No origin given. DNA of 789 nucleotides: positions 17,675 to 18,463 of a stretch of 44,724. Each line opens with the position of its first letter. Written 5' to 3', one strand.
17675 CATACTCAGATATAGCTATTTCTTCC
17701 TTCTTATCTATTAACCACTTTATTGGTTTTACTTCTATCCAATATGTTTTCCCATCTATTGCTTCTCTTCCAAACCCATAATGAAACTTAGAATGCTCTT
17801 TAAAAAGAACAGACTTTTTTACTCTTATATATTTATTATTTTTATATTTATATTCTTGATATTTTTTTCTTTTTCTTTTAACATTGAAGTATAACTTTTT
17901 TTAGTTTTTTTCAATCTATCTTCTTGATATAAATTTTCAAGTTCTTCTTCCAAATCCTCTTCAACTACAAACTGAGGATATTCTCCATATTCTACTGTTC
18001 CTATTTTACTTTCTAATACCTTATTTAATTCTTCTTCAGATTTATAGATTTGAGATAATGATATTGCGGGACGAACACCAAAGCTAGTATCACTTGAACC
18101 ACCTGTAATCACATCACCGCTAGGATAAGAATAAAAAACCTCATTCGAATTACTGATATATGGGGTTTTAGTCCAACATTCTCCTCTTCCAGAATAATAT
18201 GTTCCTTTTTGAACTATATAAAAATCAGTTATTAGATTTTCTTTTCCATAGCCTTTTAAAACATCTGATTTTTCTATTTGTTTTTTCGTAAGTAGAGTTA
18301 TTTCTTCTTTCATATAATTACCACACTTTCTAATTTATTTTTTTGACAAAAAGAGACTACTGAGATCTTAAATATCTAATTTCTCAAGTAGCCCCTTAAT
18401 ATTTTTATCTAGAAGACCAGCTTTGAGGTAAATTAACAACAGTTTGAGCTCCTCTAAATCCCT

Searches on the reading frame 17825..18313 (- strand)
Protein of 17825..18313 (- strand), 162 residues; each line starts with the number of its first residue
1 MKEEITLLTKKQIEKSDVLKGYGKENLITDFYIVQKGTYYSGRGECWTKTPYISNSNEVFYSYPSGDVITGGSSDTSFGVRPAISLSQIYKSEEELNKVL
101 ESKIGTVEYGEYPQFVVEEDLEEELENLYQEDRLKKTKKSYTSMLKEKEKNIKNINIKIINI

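Call 51: search_protein_families(library=pfam, proteins=[window:17825-18313:-], max_evalue=0.01)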
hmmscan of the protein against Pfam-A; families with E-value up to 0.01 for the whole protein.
window:17825-18313:- (162 aa): 1 family
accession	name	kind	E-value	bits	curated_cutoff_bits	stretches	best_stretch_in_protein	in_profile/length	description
PF19789.6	DUF6273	-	0.0005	20.4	23.5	1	46-87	131-171/172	Domain of unknown function (DUF6273)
